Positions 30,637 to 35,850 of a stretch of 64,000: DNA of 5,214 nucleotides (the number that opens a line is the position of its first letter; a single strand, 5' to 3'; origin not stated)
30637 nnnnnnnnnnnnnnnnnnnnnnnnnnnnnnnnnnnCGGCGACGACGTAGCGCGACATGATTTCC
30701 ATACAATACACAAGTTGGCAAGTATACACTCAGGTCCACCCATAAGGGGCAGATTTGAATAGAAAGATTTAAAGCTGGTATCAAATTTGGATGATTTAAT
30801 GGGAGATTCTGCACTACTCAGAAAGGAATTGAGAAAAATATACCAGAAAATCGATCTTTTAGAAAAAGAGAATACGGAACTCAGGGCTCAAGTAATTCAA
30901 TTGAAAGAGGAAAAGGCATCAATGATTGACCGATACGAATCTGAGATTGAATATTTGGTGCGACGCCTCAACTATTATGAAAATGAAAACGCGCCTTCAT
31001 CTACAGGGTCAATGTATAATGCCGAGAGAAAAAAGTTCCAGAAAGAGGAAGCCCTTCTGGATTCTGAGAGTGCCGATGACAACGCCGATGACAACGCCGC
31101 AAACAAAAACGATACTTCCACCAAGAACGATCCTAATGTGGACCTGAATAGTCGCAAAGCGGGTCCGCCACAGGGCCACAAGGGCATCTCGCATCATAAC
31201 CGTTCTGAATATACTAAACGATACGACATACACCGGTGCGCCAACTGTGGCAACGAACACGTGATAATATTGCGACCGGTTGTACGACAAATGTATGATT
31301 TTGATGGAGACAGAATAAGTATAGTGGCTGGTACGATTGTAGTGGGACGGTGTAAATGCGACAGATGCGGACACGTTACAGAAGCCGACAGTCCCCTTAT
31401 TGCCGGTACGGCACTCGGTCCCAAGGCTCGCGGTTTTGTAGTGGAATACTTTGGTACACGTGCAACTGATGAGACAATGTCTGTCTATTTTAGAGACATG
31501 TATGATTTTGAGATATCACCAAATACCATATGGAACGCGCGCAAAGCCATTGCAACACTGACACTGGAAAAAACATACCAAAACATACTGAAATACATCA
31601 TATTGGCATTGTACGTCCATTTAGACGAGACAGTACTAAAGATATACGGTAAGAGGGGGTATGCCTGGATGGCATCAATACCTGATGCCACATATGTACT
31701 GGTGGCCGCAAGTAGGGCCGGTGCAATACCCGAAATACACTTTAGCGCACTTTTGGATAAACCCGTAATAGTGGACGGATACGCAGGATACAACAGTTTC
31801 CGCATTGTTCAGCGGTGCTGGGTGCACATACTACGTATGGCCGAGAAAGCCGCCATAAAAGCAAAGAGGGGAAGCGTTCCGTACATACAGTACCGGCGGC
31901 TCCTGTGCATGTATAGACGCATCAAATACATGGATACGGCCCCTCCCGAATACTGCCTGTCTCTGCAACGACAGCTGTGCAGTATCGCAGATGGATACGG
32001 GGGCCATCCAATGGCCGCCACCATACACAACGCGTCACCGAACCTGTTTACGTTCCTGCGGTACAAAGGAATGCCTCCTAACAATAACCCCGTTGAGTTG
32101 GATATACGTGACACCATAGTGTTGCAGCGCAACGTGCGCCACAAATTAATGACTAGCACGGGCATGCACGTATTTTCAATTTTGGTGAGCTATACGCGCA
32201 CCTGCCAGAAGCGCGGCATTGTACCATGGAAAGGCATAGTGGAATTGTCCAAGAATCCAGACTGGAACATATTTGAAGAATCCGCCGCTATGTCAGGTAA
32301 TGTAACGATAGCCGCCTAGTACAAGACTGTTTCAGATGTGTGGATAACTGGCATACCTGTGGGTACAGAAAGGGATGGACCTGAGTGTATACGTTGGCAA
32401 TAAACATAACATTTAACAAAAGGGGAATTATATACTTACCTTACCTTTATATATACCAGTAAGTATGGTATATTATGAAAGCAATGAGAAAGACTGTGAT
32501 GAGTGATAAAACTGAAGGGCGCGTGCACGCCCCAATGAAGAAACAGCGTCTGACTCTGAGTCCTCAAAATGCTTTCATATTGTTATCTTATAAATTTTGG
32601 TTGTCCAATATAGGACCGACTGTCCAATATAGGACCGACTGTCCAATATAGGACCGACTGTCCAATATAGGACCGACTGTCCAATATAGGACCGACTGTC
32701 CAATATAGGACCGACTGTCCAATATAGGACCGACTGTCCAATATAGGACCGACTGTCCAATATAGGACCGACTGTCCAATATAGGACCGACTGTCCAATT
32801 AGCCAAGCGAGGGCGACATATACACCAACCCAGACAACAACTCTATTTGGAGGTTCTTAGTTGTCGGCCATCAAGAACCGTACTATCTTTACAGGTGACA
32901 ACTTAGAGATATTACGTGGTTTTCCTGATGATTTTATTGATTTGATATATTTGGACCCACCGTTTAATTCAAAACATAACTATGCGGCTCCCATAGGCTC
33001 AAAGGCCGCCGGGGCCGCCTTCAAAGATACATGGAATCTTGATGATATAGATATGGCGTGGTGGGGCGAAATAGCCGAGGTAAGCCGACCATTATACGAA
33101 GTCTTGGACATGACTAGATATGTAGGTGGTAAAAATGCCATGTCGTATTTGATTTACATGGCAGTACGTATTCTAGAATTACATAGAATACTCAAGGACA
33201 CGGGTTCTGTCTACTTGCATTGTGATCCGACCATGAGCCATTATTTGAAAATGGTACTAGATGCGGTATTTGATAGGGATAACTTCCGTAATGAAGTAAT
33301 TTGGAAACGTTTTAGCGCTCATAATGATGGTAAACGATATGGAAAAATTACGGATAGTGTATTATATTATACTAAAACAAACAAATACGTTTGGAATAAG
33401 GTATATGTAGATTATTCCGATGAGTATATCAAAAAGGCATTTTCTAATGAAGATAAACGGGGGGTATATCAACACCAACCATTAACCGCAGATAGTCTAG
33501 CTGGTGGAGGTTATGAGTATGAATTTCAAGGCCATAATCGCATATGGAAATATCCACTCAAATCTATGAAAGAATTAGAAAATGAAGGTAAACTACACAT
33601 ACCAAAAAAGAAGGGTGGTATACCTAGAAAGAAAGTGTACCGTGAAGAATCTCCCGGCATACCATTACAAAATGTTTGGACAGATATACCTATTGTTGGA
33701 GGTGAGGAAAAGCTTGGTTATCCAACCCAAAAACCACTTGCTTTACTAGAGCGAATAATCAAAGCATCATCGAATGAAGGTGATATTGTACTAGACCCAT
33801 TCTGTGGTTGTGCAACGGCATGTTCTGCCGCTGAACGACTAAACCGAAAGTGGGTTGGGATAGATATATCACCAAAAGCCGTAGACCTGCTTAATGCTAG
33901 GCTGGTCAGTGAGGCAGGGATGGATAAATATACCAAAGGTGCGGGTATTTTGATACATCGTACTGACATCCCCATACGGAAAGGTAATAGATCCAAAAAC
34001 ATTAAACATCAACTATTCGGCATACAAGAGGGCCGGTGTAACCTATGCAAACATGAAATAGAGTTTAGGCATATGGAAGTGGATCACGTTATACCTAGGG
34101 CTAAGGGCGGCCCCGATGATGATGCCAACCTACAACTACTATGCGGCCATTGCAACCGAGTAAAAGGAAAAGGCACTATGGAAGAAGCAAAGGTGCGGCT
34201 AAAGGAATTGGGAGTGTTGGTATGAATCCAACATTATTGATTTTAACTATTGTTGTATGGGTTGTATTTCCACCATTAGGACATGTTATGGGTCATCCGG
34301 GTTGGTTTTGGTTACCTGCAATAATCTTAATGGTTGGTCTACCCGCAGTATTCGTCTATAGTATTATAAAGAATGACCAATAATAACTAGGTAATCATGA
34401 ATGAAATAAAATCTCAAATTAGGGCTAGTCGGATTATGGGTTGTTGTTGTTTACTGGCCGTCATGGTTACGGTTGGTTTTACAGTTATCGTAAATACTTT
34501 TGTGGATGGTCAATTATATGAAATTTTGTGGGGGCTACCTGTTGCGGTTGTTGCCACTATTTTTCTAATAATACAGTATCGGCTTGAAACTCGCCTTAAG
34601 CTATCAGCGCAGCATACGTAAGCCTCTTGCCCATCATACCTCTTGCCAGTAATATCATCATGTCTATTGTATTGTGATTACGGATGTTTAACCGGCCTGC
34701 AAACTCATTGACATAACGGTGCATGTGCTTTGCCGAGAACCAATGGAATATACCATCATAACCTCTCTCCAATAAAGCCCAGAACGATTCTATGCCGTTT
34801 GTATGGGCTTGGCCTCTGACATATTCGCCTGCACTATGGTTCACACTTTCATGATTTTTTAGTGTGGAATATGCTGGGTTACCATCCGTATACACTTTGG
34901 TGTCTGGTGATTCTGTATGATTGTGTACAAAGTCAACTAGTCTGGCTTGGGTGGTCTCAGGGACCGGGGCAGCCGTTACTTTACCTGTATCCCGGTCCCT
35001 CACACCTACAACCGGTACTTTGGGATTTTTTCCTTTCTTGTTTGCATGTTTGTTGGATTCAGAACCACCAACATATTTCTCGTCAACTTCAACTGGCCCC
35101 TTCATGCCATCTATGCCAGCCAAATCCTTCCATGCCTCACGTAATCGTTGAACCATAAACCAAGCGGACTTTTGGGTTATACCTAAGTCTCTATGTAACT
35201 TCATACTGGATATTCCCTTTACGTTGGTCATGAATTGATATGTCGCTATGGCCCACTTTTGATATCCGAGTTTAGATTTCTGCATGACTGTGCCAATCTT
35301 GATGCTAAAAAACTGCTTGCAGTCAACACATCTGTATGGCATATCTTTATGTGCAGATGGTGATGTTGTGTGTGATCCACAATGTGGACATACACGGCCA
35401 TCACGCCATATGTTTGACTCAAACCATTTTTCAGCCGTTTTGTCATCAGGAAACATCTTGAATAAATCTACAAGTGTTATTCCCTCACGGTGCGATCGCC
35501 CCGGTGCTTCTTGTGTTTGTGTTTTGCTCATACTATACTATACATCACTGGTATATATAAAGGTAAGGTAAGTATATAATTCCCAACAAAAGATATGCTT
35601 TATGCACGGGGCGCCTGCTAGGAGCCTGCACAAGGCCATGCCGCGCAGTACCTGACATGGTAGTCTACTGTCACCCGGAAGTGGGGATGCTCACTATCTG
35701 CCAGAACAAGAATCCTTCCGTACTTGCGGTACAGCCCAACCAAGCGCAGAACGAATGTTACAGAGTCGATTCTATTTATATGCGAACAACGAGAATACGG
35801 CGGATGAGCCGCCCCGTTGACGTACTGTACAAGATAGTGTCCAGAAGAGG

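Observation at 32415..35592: Second cargo-bearing IS of a different family: an IS1595 element carrying an MTase-HNH fusion, two tiny membrane proteins and a 19-mer array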

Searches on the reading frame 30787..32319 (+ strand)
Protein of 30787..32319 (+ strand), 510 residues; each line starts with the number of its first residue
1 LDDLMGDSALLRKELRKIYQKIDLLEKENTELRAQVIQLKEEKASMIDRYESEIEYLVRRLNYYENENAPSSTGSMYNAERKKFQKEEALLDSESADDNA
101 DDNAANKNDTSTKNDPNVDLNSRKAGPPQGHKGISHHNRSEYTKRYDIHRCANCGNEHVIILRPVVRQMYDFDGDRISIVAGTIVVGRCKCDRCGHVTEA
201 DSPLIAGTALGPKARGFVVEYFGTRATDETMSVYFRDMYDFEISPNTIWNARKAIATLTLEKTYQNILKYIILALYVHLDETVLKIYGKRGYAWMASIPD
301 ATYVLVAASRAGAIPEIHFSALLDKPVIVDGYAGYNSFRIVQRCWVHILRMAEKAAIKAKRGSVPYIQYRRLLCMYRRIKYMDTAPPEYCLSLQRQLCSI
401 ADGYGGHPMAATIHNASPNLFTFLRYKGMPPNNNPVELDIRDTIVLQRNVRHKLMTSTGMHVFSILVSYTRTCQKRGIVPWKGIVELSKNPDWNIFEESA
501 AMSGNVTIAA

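Call 4: search_protein_families(library=pfam, proteins=[window:30787-32319:+], max_evalue=0.01)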
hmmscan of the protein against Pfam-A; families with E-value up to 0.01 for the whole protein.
window:30787-32319:+ (510 aa): 3 families
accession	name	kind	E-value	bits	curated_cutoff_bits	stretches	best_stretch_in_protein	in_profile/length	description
PF03050.20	DDE_Tnp_IS66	-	1.8e-23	83.8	23.1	1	235-450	30-273/284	Transposase IS66 family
PF25566.1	RIMB1_N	-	0.0083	16.4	28.5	0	8-62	7-61/129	RIMB1-like, N-terminal domain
PF09762.14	CCDC93_CC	-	0.0092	15.5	30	0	14-92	198-276/429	CCDC93 coiled-coil domain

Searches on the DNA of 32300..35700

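Call 61: search_rna_families(source=window, start=32300, end=35700, threshold=evalue, max_evalue=1)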
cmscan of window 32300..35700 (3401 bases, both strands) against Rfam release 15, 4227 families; matches with E-value up to 1: 1.
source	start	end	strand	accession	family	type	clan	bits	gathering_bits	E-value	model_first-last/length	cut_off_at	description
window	32601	32732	-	RF04112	MIR5512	Gene; miRNA;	-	32.2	139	0.002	1-132/132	no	MIR5512 microRNA precursor family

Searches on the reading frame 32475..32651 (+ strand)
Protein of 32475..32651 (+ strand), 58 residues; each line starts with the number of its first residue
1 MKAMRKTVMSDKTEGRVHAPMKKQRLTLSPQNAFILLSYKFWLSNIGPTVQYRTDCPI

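Call 4: search_protein_families(library=pfam, proteins=[window:32475-32651:+], max_evalue=0.01)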
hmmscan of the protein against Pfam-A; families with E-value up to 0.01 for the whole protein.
window:32475-32651:+ (58 aa): 0 families
